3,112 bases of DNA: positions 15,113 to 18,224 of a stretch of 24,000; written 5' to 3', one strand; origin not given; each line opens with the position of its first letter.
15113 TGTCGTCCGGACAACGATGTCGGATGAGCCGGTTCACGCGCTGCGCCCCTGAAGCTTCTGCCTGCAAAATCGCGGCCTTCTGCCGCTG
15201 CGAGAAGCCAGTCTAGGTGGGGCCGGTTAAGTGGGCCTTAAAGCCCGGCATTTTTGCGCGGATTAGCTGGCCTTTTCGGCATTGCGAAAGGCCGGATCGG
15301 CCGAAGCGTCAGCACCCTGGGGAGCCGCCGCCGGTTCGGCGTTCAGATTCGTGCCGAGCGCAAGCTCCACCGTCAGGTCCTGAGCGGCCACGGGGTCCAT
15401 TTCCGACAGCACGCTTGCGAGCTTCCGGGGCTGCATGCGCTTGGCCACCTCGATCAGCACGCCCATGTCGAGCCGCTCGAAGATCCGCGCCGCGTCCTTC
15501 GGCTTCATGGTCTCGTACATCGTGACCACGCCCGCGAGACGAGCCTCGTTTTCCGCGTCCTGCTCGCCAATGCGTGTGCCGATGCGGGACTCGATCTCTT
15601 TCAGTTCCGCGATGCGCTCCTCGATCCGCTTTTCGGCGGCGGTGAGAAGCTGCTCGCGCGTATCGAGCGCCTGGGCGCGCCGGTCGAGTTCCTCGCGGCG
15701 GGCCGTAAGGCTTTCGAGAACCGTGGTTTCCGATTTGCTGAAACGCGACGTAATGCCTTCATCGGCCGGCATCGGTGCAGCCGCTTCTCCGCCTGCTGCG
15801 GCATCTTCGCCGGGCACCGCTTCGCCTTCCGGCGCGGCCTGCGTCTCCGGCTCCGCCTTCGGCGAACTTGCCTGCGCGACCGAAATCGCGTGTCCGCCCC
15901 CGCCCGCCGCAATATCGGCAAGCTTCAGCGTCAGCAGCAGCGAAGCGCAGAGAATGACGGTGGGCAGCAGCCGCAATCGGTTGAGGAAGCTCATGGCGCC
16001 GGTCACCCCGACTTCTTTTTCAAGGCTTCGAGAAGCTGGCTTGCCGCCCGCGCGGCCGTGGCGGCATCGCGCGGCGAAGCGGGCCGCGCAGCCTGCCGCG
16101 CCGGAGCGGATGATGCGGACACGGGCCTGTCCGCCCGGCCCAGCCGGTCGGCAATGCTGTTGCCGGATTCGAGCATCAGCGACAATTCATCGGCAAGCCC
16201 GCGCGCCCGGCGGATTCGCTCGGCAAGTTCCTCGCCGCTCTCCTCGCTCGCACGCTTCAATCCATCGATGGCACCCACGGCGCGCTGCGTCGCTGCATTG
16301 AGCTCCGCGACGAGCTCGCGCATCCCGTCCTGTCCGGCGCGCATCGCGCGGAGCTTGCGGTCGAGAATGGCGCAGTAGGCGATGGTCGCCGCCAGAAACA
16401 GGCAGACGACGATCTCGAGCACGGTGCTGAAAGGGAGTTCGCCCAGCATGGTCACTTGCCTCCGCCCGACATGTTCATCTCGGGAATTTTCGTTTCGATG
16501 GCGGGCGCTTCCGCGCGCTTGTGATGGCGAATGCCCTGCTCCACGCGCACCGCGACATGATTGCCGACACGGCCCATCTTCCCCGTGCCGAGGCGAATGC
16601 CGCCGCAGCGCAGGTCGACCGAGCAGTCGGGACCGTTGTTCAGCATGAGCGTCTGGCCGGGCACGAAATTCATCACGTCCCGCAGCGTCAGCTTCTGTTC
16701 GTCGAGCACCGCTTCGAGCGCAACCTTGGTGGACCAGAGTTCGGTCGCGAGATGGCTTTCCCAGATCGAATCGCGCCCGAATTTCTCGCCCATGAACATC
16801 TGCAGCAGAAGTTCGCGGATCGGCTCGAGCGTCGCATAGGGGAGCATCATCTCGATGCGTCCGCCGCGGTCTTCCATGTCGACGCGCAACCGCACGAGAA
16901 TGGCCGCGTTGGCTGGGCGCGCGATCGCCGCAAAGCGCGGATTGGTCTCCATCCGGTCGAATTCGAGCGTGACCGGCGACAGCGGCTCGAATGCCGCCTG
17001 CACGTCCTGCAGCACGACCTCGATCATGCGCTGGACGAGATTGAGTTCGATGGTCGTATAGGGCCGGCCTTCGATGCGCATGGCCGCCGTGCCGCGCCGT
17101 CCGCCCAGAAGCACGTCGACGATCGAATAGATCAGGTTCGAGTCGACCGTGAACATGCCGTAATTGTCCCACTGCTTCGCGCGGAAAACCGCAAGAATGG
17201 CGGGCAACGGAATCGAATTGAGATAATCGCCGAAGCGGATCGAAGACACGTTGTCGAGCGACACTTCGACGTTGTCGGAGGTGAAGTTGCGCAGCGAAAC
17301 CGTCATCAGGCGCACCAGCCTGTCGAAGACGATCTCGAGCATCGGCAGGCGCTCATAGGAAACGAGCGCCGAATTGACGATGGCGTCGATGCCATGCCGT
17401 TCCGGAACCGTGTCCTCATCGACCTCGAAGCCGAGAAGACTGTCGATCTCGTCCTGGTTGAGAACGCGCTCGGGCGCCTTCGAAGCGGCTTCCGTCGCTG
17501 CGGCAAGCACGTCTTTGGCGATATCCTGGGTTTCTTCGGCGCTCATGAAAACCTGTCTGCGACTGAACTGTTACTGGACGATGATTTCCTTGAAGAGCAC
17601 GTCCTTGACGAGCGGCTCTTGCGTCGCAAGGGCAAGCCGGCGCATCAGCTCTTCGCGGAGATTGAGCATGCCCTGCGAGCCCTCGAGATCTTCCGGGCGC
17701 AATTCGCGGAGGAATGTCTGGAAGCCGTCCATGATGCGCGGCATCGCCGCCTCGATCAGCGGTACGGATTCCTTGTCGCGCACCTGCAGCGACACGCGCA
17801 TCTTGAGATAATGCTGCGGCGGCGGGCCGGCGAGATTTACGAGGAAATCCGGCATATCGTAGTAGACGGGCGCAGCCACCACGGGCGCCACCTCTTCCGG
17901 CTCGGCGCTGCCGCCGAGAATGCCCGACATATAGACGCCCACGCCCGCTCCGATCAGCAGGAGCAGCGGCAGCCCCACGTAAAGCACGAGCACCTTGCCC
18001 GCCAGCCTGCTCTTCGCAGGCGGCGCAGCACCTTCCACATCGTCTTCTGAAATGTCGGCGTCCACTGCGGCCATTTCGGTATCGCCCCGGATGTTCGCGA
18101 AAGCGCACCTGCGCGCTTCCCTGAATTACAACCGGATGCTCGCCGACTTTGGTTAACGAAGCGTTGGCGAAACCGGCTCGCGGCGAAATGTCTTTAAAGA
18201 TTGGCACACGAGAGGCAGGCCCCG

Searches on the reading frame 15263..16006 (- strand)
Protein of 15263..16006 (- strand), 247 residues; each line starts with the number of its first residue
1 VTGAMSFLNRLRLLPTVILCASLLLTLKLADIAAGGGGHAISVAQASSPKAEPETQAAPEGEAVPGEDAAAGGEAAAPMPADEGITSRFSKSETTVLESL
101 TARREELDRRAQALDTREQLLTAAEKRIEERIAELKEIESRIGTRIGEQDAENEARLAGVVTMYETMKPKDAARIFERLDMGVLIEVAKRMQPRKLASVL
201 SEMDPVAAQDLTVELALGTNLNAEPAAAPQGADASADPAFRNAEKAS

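Call 5: search_protein_families(library=pfam, proteins=[window:15263-16006:-], max_evalue=1)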
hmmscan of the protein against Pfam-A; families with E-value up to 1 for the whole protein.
window:15263-16006:- (247 aa): 5 families
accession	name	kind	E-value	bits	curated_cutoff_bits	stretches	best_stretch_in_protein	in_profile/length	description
PF03448.22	MgtE_N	-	3.6e-05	24.7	25.9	1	162-215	20-73/102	MgtE intracellular N domain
PF12072.13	RNase_Y_N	-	4.2e-05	23.5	32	1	99-153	86-140/201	RNase Y N-terminal region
PF07889.17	DUF1664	-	0.045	14.2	34.6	1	89-146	46-103/124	Protein of unknown function (DUF1664)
PF13863.11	DUF4200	-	0.061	14.1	29.7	1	96-137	11-52/119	Domain of unknown function (DUF4200)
PF11101.13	DUF2884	-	0.087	12.9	30.6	1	85-138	172-225/228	Protein of unknown function (DUF2884)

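Call 6: search_protein_families(library=ncbifam, proteins=[window:15263-16006:-], max_evalue=1)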
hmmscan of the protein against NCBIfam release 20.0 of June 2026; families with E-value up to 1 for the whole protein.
window:15263-16006:- (247 aa): 6 families
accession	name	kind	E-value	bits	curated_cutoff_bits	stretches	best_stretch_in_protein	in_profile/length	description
NF047368.1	collar_FlbB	equivalog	1.4e-09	38.1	110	1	97-192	66-160/193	periplasmic-type flagellar collar protein FlbB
NF009344.0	PRK12705.1-1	equivalog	0.0011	17.7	831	1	98-192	141-228/572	hypothetical protein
TIGR03319.1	RNase_Y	equivalog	0.0045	15.6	454.35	1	98-154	83-139/514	ribonuclease Y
NF045487.1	ASRP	equivalog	0.023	13.3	300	1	97-159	319-380/593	archaea-specific SMC-related protein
NF043058.1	T4SS_LegC2C7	subfamily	0.043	12.8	350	1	90-169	177-255/348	LegC2/C7 family Dot/Icm T4SS effector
NF004606.0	PRK05934.1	equivalog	0.058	12.6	297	1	164-213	278-326/341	type III secretion system protein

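Call 38: search_dna_similar(query=window:15263-16006:-, collection=plasmids, mode=protein, max_rows=40, max_evalue=0.01)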
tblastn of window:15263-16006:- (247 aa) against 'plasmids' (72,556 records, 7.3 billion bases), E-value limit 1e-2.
Records with a match: 26; places in all: 30; records where one place covers at least 80% of the query: 0.
Best place of each record, by identity: <60% 26.
By first word of the organism name: Azospirillum 9; Sulfitobacter 7; Acetobacter 2; Aristophania 2; Paroceanicella 1; Pseudoroseomonas 1; Komagataeibacter 1; Sphingobium 1; Indioceanicola 1; Marinovum 1.
By predicted mobility (MOB-suite, as given by PLSDB): non-mobilizable 23; mobilizable 2; conjugative 1.
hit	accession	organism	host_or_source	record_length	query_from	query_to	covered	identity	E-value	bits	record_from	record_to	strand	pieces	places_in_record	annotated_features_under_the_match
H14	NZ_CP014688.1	Acetobacter persici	water kefir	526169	85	216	53%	30.9%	6e-6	54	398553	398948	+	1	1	hypothetical protein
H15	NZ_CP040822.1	Paroceanicella profunda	Cell culture,Deep seawater from Mariana ...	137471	96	204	44%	35.8%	6e-4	48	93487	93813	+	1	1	hypothetical protein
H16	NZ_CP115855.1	Pseudoroseomonas cervicalis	-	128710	92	216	51%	31.2%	4e-3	46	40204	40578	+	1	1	hypothetical protein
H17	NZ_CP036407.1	Komagataeibacter saccharivorans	whole organism,fruit fly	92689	89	205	47%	31.7%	1e-7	59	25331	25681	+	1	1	hypothetical protein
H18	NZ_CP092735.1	Aristophania vespae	whole organism,Polistes dominula wasp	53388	156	219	26%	50.0%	7e-6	54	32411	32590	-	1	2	hypothetical protein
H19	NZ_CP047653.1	Aristophania vespae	Gut of wasp,cell culture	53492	156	219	26%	50.0%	7e-6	54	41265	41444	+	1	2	hypothetical protein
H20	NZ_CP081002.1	Sphingobium sp. V4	cell culture,soil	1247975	163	216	22%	50.0%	1e-5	54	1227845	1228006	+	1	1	record has no annotation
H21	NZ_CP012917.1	Azospirillum brasilense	Digitaria eriantha,microbe,root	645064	157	212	23%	44.6%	6e-6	54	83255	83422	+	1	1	hypothetical protein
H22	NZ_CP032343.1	Azospirillum brasilense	soil sample,Agricultural field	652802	157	212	23%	44.6%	6e-6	54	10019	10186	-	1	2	hypothetical protein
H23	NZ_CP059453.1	Azospirillum brasilense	Prokaryotes,soil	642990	157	212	23%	44.6%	1e-5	54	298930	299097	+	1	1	flagellar motor switch protein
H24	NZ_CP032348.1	Azospirillum brasilense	soil sample,Agricultural field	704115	157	212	23%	44.6%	1e-5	54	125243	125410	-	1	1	flagellar motor switch protein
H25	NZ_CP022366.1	Azospirillum sp. TSH58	single cell,paddy soils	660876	157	212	23%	44.6%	1e-5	53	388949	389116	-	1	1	flagellar motor switch protein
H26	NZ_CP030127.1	Indioceanicola profundi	sediment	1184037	154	217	26%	39.1%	2e-3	46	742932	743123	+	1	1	none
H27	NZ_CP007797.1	Azospirillum argentinense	Triticum aestivum L.,Root,wheat ...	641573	160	212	21%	45.3%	7e-6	54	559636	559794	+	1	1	flagellar motor switch protein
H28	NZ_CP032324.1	Azospirillum argentinense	soil sample,Agricultural field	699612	160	212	21%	45.3%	1e-5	53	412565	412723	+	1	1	flagellar motor switch protein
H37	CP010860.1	Marinovum algicola DG 898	-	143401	160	212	21%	43.4%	3e-3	46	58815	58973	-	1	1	Flagellar protein FlbB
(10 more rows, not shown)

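Call 40: get_annotated_region(hit=H37, flank=6000)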
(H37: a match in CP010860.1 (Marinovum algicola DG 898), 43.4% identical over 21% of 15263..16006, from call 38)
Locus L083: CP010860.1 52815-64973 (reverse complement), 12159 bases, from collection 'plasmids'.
description: Marinovum algicola DG 898 plasmid pMaD5, complete sequence
organism: Marinovum algicola DG 898 (NCBI taxid 988812)
taxonomy: Bacteria; Pseudomonadota; Alphaproteobacteria; Rhodobacterales; Roseobacteraceae; Marinovum; Marinovum algicola; Marinovum algicola DG 898
host: -; source: -; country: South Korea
typing (MOB-suite, as given by PLSDB): non-mobilizable
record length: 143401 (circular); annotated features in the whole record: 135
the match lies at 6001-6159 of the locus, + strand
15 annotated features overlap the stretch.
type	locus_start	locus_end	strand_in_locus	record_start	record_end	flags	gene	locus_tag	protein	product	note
CDS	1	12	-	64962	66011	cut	-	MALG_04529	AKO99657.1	Flagellar motor switch protein, FliG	-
CDS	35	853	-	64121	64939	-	-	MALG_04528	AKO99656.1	flagellar biosynthetic protein FliP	-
CDS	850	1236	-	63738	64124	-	-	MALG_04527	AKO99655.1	Flagellar motor switch/type III secretory pathway protein, FliN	-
CDS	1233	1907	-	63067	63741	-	-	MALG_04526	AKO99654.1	FlbE protein, Flagellar biosynthesis/type III secretory pathway protein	-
CDS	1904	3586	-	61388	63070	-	-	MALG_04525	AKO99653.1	Flagellar M-ring protein FliF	-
CDS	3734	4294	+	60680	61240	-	-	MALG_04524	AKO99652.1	Flagellar basal body-associated protein FliL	-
CDS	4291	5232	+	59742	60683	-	-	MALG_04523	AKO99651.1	Flagellar motor switch protein FliM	-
CDS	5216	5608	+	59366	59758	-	-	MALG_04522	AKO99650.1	putative flagellar motor protein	-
CDS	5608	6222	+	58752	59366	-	-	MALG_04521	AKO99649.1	Flagellar protein FlbB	-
CDS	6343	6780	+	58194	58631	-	-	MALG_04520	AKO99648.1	putative membrane protein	-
CDS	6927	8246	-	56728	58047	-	-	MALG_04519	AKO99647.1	HipA N-terminal domain protein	-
CDS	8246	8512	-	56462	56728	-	-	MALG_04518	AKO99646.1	putative transcriptional regulator with CBS domain protein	-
CDS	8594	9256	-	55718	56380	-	-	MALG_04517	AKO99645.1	Transcriptional regulator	-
CDS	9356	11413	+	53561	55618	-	-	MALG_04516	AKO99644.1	NADH:flavin oxidoreductase, Old Yellow Enzyme family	-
CDS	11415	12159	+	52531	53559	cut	-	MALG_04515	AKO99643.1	Proline racemase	-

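Call 41: get_annotated_region(hit=H15, flank=6000)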
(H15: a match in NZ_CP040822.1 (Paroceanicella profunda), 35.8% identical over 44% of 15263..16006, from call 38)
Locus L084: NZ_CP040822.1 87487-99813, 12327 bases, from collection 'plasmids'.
description: Paroceanicella profunda strain D4M1 plasmid pD4M1D, complete sequence
organism: Paroceanicella profunda (NCBI taxid 2579971)
taxonomy: Bacteria; Pseudomonadota; Alphaproteobacteria; Rhodobacterales; Paracoccaceae; Paroceanicella; Paroceanicella profunda
host: -; source: Cell culture,Deep seawater from Mariana Trench; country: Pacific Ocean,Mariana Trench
typing (MOB-suite, as given by PLSDB): non-mobilizable
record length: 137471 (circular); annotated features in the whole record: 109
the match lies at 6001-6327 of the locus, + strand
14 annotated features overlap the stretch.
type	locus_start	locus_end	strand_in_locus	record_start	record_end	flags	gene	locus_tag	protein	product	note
CDS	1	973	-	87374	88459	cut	-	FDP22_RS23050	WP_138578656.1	FliG C-terminal domain-containing protein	-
CDS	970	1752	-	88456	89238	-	fliP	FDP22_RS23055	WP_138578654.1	flagellar type III secretion system pore protein FliP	GO:0001539 - cilium or flagellum-dependent cell motility [Evidence IEA]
CDS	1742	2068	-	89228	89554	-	-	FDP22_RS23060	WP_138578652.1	FliM/FliN family flagellar motor switch protein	-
CDS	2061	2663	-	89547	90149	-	-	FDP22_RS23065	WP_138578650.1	hypothetical protein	-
CDS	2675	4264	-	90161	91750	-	fliF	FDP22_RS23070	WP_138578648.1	flagellar basal-body MS-ring/collar protein FliF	GO:0001539 - cilium or flagellum-dependent cell motility [Evidence IEA]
CDS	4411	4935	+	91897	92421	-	-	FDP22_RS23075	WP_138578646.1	flagellar basal body-associated FliL family protein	GO:0071973 - bacterial-type flagellum-dependent cell motility [Evidence IEA]; GO:0006935 - chemotaxis [Evidence IEA]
CDS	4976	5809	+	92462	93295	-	-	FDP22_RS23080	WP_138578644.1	hypothetical protein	-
CDS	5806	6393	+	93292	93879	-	-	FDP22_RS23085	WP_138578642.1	hypothetical protein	-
CDS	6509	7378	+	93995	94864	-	motA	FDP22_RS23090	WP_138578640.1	flagellar motor stator protein MotA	-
CDS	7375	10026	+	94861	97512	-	-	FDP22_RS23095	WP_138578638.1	hypothetical protein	-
CDS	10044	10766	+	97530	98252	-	-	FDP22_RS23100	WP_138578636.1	flagellar hook-basal body complex protein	-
CDS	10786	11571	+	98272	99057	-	flgG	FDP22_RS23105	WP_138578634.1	flagellar basal-body rod protein FlgG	GO:0071973 - bacterial-type flagellum-dependent cell motility [Evidence IEA]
CDS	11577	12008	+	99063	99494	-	flgA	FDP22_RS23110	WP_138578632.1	flagellar basal body P-ring formation chaperone FlgA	GO:0001539 - cilium or flagellum-dependent cell motility [Evidence IEA]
CDS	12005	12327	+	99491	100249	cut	flgH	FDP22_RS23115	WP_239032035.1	flagellar basal body L-ring protein FlgH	GO:0071973 - bacterial-type flagellum-dependent cell motility [Evidence IEA]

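Call 44: find_homologous_proteins(query=L084:7375-10026:+)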
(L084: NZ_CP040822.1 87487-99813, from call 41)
Query L084:7375-10026:+ (883 aa): 47 proteins with E <= 0.001 among 8000 candidates.
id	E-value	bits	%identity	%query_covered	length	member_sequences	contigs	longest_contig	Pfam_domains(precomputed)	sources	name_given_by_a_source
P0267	0.0e+0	1839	100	100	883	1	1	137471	-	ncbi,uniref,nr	ncbi:hypothetical protein FDP22_23095 (plasmid) [Paroceanicella profunda]|uniref:Tetratricopeptide r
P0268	0.0e+0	1248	75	93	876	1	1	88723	-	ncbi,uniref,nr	ncbi:hypothetical protein [Oceanicella sp. SM1341]|uniref:hypothetical protein n=1 Tax=Oceanicella s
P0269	1.3e-169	584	74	11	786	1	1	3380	-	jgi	jgi:tetratricopeptide (TPR) repeat protein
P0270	1.8e-156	541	51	60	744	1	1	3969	-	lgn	-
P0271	4.0e-154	533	45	70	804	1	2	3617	-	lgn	-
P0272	3.0e-150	520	46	70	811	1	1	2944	-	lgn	-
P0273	4.7e-141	490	40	96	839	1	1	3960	PF14559.13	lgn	-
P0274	2.3e-129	451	47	51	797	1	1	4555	-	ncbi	ncbi:MAG: hypothetical protein AAFR46_18940, partial [Pseudomonadota bacterium]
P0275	1.9e-94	336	36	95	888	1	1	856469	-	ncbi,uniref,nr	ncbi:hypothetical protein P2H44_01530 [Albimonas sp. CAU 1670]|uniref:hypothetical protein n=1 Tax=A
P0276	3.4e-88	315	37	59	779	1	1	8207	-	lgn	-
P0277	1.2e-87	313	44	13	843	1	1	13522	-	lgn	-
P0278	1.4e-86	310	35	95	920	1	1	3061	-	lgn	-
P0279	4.0e-83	298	34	95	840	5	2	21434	PF14559.13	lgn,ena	-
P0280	8.0e-80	287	45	11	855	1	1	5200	-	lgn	-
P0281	3.6e-73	265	42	14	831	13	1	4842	-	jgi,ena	-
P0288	4.9e-46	175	27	84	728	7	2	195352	-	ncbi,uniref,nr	ncbi:hypothetical protein [Paenirhodobacter populi]|uniref:HEAT repeat domain-containing protein n=1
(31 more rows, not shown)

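Call 66: find_homologous_proteins(query=P0288)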
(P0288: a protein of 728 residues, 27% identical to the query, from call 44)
Query P0288 (728 aa): 61 proteins with E <= 0.001 among 8000 candidates.
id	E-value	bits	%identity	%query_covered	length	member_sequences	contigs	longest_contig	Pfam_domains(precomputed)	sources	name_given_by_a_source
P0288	0.0e+0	1589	100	100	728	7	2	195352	-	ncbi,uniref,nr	ncbi:hypothetical protein [Paenirhodobacter populi]|uniref:HEAT repeat domain-containing protein n=1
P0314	6.7e-266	902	61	97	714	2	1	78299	-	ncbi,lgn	ncbi:MAG TPA: hypothetical protein VGC40_08735 [Paenirhodobacter sp.]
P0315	5.0e-245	833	61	87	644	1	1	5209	-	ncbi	-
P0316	2.1e-148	514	42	99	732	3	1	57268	-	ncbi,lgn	-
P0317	8.2e-147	509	42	99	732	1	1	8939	-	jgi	-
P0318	1.0e-144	502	41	99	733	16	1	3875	-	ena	-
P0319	3.9e-144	500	43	99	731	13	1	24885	-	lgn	-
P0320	7.0e-143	496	42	99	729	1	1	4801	-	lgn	-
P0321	7.5e-141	489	40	99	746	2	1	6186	-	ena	-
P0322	1.0e-140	489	40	99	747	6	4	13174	-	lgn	-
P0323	7.2e-140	486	39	97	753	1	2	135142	-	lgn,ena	-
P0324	6.7e-138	479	39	100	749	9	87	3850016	-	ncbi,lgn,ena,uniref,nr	ncbi:hypothetical protein [Rhodobacter capsulatus]|uniref:hypothetical protein n=1 Tax=Rhodobacter c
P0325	3.8e-134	467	40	100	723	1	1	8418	-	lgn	-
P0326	9.7e-131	456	46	77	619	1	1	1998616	-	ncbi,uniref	ncbi:hypothetical protein [Paenirhodobacter sp.]|uniref:hypothetical protein n=1 Tax=Paenirhodobacte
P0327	4.8e-130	453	38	99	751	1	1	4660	-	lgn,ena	-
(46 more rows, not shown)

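Call 68: find_encoding_contigs(protein=P0324, flank=5000, max_places=2)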
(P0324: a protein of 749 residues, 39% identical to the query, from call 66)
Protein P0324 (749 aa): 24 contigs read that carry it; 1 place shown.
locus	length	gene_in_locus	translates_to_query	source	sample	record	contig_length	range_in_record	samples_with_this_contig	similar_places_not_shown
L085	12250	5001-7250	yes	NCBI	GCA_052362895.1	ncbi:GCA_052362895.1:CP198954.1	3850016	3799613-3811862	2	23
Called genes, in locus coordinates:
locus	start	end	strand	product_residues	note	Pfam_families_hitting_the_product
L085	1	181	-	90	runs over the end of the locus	PF01052:FliMN_C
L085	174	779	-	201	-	-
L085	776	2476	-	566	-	PF01514:YscJ_FliF, PF08345:YscJ_FliF_C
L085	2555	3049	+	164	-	PF03748:FliL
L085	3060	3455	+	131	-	-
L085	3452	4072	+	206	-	-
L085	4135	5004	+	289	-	PF20560:MotA_N, PF01618:MotA_ExbB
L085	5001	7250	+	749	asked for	-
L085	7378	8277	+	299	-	PF05171:HemS, PF06228:ChuX_HutX, PF05171:HemS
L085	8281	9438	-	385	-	PF04055:Radical_SAM, PF06969:HemN_C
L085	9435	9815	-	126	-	PF01042:Ribonuc_L-PSP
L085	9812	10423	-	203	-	PF01725:Ham1p_like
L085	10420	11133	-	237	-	PF01138:RNase_PH, PF03725:RNase_PH_C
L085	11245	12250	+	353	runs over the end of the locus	PF01628:HrcA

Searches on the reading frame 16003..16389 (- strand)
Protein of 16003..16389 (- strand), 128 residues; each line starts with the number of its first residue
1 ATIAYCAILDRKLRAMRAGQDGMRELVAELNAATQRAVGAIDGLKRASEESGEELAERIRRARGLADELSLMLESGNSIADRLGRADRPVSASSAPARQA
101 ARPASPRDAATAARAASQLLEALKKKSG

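Call 5: search_protein_families(library=pfam, proteins=[window:16003-16389:-], max_evalue=1)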
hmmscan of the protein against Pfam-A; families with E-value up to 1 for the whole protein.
window:16003-16389:- (128 aa): 4 families
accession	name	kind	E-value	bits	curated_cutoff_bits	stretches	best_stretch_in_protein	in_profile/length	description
PF20072.4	DUF6468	-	2.2e-23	82.6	26.9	1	16-89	1-74/76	Domain of unknown function (DUF6468)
PF11799.13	IMS_C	-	0.055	14.3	20.7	1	41-123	17-84/109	impB/mucB/samB family C-terminal domain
PF00502.25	Phycobilisome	-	0.11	12.9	22.2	1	3-51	87-135/155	Phycobilisome protein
PF04632.18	FUSC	-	0.18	10.8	30.9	1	19-123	179-283/660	Fusaric acid resistance protein family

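Call 6: search_protein_families(library=ncbifam, proteins=[window:16003-16389:-], max_evalue=1)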
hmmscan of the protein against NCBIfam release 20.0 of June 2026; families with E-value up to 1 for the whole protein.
window:16003-16389:- (128 aa): 0 families

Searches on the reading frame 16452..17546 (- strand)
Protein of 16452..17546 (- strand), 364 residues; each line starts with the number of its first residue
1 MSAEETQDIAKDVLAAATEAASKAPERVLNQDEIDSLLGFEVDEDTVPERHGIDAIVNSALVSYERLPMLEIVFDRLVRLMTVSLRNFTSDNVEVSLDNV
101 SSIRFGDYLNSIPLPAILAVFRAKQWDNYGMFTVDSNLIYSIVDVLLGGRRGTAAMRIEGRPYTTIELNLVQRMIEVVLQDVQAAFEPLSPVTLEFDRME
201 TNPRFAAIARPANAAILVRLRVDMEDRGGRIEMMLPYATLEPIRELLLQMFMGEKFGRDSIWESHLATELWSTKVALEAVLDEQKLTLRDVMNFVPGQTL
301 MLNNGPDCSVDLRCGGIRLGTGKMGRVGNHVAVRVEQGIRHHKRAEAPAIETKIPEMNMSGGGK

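Call 5: search_protein_families(library=pfam, proteins=[window:16452-17546:-], max_evalue=1)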
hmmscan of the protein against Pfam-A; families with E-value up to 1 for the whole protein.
window:16452-17546:- (364 aa): 2 families
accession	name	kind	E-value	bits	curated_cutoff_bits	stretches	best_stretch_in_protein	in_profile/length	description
PF02154.20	FliM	-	7.3e-69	232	27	1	56-247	3-192/192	Flagellar motor switch protein FliM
PF01052.25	FliMN_C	-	6.6e-18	64.9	23.8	1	269-337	2-70/73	Type III flagellar switch regulator (C-ring) FliN C-term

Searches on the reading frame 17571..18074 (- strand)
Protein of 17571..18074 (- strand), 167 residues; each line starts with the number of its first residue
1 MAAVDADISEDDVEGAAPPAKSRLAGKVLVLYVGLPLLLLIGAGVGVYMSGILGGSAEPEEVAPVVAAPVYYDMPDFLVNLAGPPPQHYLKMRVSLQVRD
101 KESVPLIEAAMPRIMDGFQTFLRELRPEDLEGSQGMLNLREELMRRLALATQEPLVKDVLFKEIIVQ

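Call 5: search_protein_families(library=pfam, proteins=[window:17571-18074:-], max_evalue=1)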
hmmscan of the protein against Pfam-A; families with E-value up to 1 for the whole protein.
window:17571-18074:- (167 aa): 1 family
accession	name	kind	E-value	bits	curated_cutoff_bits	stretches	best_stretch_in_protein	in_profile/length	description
PF03748.19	FliL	-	1e-21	77.8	24.6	1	71-167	1-103/103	Flagellar basal body-associated protein FliL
